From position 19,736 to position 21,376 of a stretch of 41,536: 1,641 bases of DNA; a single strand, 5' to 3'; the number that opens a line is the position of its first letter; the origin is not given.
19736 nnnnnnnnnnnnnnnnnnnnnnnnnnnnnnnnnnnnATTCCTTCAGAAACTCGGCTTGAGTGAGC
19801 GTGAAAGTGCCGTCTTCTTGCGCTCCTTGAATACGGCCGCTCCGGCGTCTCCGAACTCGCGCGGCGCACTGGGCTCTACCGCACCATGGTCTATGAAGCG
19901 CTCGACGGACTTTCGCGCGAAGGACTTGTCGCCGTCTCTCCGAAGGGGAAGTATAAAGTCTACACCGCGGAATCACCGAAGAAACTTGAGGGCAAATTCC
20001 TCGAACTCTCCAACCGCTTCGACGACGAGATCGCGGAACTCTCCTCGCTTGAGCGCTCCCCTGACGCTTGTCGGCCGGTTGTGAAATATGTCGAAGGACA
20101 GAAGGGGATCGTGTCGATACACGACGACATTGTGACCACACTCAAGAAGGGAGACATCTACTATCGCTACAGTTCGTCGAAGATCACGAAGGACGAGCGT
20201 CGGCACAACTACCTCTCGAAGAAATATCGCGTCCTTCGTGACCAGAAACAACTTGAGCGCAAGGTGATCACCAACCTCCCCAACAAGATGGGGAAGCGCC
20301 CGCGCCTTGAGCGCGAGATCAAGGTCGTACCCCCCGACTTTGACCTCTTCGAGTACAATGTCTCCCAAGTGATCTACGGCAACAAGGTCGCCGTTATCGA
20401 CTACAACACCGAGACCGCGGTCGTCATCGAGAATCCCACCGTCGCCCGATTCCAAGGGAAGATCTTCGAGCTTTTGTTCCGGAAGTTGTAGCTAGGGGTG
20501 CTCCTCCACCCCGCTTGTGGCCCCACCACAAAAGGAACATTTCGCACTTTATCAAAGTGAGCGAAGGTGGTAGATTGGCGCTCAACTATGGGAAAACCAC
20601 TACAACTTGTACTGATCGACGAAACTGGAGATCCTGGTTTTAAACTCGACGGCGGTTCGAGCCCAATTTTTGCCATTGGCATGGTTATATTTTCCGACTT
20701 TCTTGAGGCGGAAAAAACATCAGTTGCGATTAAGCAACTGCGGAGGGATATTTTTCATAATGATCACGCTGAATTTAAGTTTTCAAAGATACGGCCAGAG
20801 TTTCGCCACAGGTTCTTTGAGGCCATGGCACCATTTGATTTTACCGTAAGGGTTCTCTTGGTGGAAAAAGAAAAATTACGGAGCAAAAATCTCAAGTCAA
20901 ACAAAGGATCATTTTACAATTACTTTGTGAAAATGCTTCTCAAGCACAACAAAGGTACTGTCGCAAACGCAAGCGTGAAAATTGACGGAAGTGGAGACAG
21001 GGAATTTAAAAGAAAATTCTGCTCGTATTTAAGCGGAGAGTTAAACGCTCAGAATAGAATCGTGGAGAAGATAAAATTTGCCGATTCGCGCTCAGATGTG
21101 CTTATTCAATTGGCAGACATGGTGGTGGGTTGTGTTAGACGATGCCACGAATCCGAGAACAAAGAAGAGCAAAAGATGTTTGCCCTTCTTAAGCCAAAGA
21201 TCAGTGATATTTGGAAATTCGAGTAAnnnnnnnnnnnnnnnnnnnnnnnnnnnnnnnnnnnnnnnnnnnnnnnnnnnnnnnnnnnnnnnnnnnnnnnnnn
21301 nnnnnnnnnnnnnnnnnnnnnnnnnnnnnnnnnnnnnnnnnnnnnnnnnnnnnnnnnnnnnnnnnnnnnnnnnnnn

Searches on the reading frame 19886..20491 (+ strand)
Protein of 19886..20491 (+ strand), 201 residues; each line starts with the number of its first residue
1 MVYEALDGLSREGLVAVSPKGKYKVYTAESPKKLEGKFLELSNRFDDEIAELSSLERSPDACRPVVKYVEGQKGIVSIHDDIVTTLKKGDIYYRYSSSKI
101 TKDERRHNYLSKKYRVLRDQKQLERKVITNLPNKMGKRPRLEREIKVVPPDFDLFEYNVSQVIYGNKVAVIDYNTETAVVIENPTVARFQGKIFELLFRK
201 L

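Call 11: search_protein_families(library=pfam, proteins=[window:19886-20491:+], max_evalue=0.01)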
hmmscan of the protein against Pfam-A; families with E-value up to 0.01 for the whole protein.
window:19886-20491:+ (201 aa): 1 family
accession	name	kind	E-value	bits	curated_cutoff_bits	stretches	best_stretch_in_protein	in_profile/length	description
PF01978.25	TrmB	-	0.0088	16.3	25.6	0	2-31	39-67/68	Sugar-specific transcriptional regulator TrmB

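Call 80: search_protein_families(library=pfam, proteins=[window:19886-20491:+], max_evalue=0.001)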
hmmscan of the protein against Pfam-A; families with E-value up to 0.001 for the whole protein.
window:19886-20491:+ (201 aa): 0 families

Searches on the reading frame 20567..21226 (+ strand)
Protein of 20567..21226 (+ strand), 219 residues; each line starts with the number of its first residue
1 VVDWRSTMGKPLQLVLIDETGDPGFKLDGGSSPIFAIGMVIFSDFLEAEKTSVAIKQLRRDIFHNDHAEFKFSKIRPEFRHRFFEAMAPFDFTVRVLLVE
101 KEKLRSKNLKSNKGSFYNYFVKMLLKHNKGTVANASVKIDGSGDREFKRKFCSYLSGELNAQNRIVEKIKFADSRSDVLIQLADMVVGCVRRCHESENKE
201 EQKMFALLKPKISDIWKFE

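Call 11: search_protein_families(library=pfam, proteins=[window:20567-21226:+], max_evalue=0.01)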
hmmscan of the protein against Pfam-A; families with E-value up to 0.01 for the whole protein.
window:20567-21226:+ (219 aa): 1 family
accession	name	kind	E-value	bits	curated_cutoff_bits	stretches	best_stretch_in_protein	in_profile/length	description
PF12686.12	DUF3800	-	3.3e-15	57.5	21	1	17-192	4-148/149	Protein of unknown function (DUF3800)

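Call 60: search_protein_families(library=padloc, proteins=[window:20567-21226:+], max_evalue=0.001)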
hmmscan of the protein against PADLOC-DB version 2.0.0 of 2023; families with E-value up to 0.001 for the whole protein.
window:20567-21226:+ (219 aa): 2 families
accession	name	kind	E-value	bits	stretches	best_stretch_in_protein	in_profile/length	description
PDLC04353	PDC-M04A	-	1.5e-13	48.7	1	31-204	19-196/232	-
PDLC05033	PDC-S51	-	1.7e-06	25.1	1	159-203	274-318/376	-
